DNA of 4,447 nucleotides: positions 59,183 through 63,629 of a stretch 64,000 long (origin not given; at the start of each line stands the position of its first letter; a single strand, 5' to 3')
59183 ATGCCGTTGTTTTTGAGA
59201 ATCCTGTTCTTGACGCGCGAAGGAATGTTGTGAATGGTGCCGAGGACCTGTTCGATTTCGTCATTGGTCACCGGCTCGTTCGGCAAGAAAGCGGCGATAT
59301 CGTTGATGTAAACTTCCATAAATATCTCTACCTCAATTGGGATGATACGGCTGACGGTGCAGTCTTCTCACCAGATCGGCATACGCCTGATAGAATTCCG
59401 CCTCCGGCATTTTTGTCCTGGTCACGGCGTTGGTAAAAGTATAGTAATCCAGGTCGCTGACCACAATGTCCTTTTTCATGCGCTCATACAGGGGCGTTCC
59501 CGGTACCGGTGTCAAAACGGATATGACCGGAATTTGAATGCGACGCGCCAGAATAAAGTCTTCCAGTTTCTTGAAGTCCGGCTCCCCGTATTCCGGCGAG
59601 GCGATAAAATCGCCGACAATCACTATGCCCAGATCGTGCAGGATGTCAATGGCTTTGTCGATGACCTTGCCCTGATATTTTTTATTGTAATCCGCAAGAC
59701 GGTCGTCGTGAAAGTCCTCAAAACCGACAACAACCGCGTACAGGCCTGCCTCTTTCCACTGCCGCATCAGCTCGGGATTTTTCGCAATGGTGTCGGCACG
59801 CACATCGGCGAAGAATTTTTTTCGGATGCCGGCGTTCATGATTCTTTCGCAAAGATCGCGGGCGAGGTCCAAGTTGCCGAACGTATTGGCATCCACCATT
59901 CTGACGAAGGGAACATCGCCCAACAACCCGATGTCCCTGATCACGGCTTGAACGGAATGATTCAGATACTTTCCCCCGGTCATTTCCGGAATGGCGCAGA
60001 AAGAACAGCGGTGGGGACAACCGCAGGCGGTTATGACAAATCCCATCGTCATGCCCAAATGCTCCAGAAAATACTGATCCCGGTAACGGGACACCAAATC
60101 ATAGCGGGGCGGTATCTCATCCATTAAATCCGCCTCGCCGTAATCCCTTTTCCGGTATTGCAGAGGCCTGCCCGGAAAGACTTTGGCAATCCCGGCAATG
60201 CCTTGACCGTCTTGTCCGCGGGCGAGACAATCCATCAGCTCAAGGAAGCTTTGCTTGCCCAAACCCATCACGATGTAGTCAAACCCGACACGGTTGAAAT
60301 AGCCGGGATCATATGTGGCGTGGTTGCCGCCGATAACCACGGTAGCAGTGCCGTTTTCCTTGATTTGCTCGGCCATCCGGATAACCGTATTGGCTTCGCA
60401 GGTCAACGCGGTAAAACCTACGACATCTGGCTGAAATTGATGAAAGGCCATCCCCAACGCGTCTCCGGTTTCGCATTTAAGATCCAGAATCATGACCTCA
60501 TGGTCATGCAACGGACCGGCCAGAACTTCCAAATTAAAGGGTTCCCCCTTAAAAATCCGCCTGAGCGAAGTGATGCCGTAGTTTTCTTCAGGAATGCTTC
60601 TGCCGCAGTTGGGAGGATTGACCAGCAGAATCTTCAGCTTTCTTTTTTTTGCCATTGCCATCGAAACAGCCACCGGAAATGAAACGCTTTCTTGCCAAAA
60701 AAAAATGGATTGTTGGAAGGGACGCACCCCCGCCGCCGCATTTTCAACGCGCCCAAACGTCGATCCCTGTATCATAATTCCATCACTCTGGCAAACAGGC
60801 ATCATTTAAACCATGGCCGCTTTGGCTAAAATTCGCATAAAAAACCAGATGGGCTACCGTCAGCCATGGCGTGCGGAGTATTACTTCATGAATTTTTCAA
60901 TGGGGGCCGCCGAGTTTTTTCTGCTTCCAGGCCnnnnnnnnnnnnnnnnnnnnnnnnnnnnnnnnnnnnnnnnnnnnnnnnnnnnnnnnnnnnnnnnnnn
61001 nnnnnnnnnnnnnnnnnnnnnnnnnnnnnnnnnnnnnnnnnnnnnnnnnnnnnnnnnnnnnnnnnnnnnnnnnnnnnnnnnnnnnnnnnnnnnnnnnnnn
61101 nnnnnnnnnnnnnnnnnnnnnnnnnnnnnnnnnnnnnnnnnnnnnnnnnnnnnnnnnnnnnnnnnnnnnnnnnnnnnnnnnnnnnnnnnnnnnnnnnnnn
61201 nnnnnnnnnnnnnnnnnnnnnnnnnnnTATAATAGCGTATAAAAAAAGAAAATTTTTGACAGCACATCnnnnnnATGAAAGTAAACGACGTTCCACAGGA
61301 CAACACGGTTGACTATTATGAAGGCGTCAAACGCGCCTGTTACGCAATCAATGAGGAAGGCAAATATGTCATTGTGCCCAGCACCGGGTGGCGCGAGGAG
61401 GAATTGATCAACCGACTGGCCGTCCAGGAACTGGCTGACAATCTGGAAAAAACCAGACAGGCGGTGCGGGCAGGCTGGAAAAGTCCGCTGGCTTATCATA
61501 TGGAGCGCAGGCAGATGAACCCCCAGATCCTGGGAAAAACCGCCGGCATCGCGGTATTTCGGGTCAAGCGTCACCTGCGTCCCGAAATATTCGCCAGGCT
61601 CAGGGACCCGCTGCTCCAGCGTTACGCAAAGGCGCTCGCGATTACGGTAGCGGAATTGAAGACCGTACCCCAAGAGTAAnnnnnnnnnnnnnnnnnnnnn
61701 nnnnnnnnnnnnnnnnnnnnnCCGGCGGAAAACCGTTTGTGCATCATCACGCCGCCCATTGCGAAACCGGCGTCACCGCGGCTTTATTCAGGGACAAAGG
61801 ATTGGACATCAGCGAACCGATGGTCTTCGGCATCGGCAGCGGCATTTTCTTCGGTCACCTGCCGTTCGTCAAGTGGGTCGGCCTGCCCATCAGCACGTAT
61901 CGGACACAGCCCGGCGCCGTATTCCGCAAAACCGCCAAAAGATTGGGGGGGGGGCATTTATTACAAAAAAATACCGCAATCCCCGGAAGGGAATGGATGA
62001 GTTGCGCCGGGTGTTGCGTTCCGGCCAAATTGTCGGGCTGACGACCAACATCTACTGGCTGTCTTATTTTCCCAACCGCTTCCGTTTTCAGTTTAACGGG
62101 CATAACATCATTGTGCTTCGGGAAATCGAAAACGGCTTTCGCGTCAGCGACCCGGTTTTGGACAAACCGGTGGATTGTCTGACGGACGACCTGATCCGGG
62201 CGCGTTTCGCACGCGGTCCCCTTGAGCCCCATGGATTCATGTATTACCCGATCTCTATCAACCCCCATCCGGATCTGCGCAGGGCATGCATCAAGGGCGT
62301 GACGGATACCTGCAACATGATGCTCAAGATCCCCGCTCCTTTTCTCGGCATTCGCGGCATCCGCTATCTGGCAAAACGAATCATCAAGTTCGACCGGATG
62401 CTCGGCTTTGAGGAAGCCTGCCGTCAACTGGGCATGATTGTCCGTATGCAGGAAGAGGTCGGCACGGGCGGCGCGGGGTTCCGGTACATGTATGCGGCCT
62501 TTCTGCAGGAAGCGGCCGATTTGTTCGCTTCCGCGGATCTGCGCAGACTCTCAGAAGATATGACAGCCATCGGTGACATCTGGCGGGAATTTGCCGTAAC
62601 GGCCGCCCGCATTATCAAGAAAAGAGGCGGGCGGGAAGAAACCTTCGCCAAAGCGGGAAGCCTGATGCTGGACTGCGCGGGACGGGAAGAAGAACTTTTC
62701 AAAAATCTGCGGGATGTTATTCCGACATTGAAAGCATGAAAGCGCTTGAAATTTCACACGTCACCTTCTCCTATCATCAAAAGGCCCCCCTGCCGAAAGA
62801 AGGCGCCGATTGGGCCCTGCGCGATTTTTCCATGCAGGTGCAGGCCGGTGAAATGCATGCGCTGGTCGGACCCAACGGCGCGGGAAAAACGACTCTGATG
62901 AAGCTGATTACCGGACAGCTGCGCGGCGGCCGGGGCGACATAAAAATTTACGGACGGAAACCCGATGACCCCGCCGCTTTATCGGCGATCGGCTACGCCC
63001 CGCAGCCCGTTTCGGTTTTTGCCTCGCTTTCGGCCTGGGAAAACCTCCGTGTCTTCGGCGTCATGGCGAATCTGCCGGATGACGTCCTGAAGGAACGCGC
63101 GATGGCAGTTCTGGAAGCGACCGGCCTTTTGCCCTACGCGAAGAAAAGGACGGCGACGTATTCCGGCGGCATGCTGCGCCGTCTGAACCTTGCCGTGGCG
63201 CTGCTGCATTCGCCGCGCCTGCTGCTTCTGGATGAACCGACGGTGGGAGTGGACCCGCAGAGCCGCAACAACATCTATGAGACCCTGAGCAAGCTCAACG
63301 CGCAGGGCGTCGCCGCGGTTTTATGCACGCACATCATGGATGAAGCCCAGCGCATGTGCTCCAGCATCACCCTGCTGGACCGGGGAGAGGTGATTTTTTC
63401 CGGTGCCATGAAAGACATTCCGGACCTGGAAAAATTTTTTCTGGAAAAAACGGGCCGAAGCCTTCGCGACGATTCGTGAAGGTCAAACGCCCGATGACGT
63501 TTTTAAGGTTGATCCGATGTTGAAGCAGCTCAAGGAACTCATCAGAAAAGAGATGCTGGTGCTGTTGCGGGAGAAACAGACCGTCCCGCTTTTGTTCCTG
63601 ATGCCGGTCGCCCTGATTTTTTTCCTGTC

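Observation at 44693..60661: Aryl-polyene/flexirubin-like lipid cluster with non-canonical additions (two B12-radical SAM enzymes, FakA-N/DegV fusion, extra KAS III)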

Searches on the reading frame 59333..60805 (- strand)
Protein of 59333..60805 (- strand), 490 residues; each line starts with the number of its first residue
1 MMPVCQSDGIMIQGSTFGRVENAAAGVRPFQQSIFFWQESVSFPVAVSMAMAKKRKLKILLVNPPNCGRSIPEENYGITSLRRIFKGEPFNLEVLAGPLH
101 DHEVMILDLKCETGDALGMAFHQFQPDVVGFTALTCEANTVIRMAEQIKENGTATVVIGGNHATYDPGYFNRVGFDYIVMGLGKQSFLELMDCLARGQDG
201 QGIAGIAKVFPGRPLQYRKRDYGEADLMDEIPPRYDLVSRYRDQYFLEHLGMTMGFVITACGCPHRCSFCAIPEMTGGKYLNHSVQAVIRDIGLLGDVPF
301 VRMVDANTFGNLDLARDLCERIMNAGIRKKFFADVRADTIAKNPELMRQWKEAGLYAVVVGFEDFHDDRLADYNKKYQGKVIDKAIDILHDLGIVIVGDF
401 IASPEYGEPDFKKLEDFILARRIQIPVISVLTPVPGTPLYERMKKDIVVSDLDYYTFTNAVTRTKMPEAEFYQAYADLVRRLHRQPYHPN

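Call 4: search_protein_families(library=pfam, proteins=[window:59333-60805:-])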
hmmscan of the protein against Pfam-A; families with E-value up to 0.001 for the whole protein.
window:59333-60805:- (490 aa): 2 families
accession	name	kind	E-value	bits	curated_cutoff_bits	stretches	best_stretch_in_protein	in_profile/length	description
PF02310.24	B12-binding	-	1.5e-15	57.6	32.1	1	86-190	11-120/121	B12 binding domain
PF04055.27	Radical_SAM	-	5.9e-15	56.3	29.5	1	258-411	2-159/166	Radical SAM superfamily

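Call 14: search_protein_families(library=ncbifam, proteins=[window:59333-60805:-], max_evalue=0.00001)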
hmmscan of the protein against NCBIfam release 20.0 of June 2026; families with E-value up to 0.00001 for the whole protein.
window:59333-60805:- (490 aa): 15 families
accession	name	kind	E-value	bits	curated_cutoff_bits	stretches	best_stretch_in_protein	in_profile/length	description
TIGR04367.1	HpnR_B12_rSAM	equivalog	4.4e-44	150.8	650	1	86-474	19-404/490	hopanoid C-3 methylase HpnR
TIGR02026.1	BchE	equivalog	3.2e-28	98.9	481.35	1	90-477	23-422/497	magnesium-protoporphyrin IX monomethyl ester anaerobic oxidative cyclase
TIGR03471.1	HpnJ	equivalog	3.1e-20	72.5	577.6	1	135-450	78-394/472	hopanoid biosynthesis associated radical SAM protein HpnJ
NF050148.1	rSAM_ApyD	equivalog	1.4e-19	70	750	1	124-448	73-398/645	RiPP biosynthesis radical SAM protein ApyD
TIGR04013.1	B12_SAM_MJ_1487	hypoth_equivalog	9.3e-18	64.2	251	1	92-445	13-359/382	TIGR04013 family B12-binding domain/radical SAM domain-containing protein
TIGR04479.1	bcpD_PhpK_rSAM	subfamily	5e-16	58.1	600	1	115-401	100-388/504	PhpK family radical SAM P-methyltransferase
TIGR04072.2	rSAM_ladder_B12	equivalog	1.1e-15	57.2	360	1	138-387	83-314/443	lipid biosynthesis B12-binding/radical SAM protein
NF040542.1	rSAM_RCCLKC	equivalog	4.7e-15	55.7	450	1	139-422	63-351/423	arsinothricin biosynthesis radical SAM protein ArsL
TIGR04014.1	B12_SAM_MJ_0865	equivalog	5.9e-14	51.7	360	1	141-451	57-366/434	methyl-coenzyme M reductase glutamine C-methyltransferase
NF040546.1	rSAM_CUAEP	equivalog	4.3e-12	45.5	500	1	138-459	57-384/468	CUAEP/CCAEP-tail radical SAM (seleno)protein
NF033712.0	B12_rSAM_KedN5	subfamily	6e-11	41.3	700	1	121-343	58-284/624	KedN5 family methylcobalamin-dependent radical SAM C-methyltransferase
NF038361.1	rSAM_Sden_1168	equivalog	2e-08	33.2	575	1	125-443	140-473/560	Sden_1168 family B12-binding radical SAM P-methyltransferase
TIGR04428.1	B12_rSAM_trp_MT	equivalog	2.8e-07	29.3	500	0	253-295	215-257/558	tryptophan 2-C-methyltransferase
TIGR03975.1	rSAM_ocin_1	subfamily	7.8e-07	28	281.85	1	123-375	126-383/606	RiPP maturation radical SAM C-methyltransferase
TIGR01579.1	MiaB-like-C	equivalog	8.9e-06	25.2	357.05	0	146-296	58-181/416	tRNA (N(6)-L-threonylcarbamoyladenosine(37)-C(2))-methylthiotransferase MtaB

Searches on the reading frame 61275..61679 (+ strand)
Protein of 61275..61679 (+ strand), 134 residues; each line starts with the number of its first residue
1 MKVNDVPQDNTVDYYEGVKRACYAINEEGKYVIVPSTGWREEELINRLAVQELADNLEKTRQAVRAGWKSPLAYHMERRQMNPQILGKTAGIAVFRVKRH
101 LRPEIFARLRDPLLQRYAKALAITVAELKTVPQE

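Call 24: search_protein_families(library=pfam, proteins=[window:61275-61679:+], max_evalue=0.0001)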
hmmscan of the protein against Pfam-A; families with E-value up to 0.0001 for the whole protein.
window:61275-61679:+ (134 aa): 0 families

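Call 37: search_protein_families(library=pfam, proteins=[window:61275-61679:+], max_evalue=0.001)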
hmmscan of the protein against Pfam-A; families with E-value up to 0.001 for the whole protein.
window:61275-61679:+ (134 aa): 0 families

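Call 43: search_protein_families(library=ncbifam, proteins=[window:61275-61679:+], max_evalue=0.000001)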
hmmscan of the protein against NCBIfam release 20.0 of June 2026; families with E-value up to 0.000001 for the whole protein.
window:61275-61679:+ (134 aa): 2 families
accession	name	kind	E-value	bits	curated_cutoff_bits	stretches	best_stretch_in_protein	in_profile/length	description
NF053536.1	DarG_fam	subfamily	3e-41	140.6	70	1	1-131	1-130/131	DarG family dialkylresorcinol biosynthesis protein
NF053545.1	flexirubin_DarG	equivalog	1.3e-35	122.3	170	1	1-129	1-129/129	flexirubin biosynthesis protein DarG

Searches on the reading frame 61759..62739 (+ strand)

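Call 4: search_protein_families(library=pfam, proteins=[window:61759-62739:+])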
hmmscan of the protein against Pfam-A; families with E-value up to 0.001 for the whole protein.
window:61759-62739:+ (326 aa): 2 families
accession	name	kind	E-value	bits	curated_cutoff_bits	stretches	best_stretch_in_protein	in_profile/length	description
PF16169.10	DUF4872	-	3e-52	177.3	28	1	143-317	1-173/173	Domain of unknown function (DUF4872)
PF14399.12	BtrH_N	-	4.7e-14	53.2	29.7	1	64-132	64-134/134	Butirosin biosynthesis protein H, N-terminal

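Call 14: search_protein_families(library=ncbifam, proteins=[window:61759-62739:+], max_evalue=0.00001)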
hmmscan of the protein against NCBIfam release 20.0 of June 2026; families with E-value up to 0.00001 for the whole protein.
window:61759-62739:+ (326 aa): 1 family
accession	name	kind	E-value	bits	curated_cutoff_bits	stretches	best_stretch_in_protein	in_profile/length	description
NF053550.1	DarH_acyl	equivalog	1e-87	294.4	300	1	55-318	63-325/325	BtrH-related acyltransferase DarH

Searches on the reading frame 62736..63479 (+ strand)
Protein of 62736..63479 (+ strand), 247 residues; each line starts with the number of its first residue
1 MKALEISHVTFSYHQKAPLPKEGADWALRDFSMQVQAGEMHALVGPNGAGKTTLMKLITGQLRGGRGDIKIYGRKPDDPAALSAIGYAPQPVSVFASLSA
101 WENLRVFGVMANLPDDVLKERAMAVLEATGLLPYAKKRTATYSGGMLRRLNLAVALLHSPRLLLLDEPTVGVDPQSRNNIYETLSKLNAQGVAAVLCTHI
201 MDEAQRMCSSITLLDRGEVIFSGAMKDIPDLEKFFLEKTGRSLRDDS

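Call 4: search_protein_families(library=pfam, proteins=[window:62736-63479:+])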
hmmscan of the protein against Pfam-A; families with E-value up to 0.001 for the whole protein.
window:62736-63479:+ (247 aa): 3 families
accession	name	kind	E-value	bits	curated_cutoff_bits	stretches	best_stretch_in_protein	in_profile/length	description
PF00005.33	ABC_tran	-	1.5e-30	107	25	1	28-169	1-136/137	ABC transporter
PF13304.12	AAA_21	-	3.3e-14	54.1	27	2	143-199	239-298/304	AAA domain, putative AbiEii toxin, Type IV TA system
PF13401.12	AAA_22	-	4.5e-05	24.2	27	1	40-167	7-92/130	AAA domain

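Call 43: search_protein_families(library=ncbifam, proteins=[window:62736-63479:+], max_evalue=0.000001)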
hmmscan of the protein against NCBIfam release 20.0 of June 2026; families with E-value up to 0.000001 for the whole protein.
window:62736-63479:+ (247 aa): 180 families (the best 25 are shown)
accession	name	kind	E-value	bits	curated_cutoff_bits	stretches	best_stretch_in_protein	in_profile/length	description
TIGR01188.1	drrA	subfamily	1.4e-55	188.8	312.45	1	27-229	8-212/302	daunorubicin resistance ABC transporter, ATP-binding protein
TIGR03864.1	PQQ_ABC_ATP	hypoth_equivalog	6.9e-47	159.9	302.25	1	23-229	12-220/236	ABC transporter, ATP-binding subunit, PQQ-dependent alcohol dehydrogenase system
NF033858.1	ABC2_perm_RbbA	equivalog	3.3e-44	151.1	1050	1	27-228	281-484/909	ribosome-associated ATPase/putative transporter RbbA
TIGR03740.1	galliderm_ABC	subfamily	1.2e-43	149.4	309.75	1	27-238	15-221/223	lantibiotic protection ABC transporter ATP-binding subunit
NF010059.0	PRK13536.1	equivalog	1.2e-41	142.6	549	1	3-227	43-260/342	nodulation factor ABC transporter ATP-binding protein NodI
NF010060.0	PRK13537.1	equivalog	8e-41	139.9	521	1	28-228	31-233/314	nodulation factor ABC transporter ATP-binding protein NodI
TIGR01288.1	nodI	equivalog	1.4e-40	139.2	424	1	28-224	20-218/303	nodulation factor ABC transporter ATP-binding protein NodI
TIGR03522.1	GldA_ABC_ATP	equivalog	4.8e-39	134.6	402.6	1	23-232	13-223/301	gliding motility-associated ABC transporter ATP-binding subunit GldA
TIGR04406.1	LPS_export_lptB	equivalog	6e-36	123.9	240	1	28-229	17-223/239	LPS export ABC transporter ATP-binding protein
TIGR04521.1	ECF_ATPase_2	equivalog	2.7e-35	121.8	330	2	112-229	114-233/279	energy-coupling factor transporter ATPase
TIGR03410.1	urea_trans_UrtE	equivalog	3.4e-34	118.3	285.8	1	26-228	14-219/230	urea ABC transporter ATP-binding subunit UrtE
TIGR04520.1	ECF_ATPase_1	equivalog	5.7e-33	114.5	315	1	5-230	2-225/269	energy-coupling factor transporter ATPase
TIGR03411.1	urea_trans_UrtD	equivalog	2e-32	112.8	304.1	1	27-229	17-230/242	urea ABC transporter ATP-binding protein UrtD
TIGR03265.1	PhnT2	equivalog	1.2e-30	107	457.7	1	26-228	18-222/353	putative 2-aminoethylphosphonate ABC transporter ATP-binding protein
TIGR02673.1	FtsE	equivalog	4.9e-30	104.8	264.85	1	24-217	14-213/214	cell division ATP-binding protein FtsE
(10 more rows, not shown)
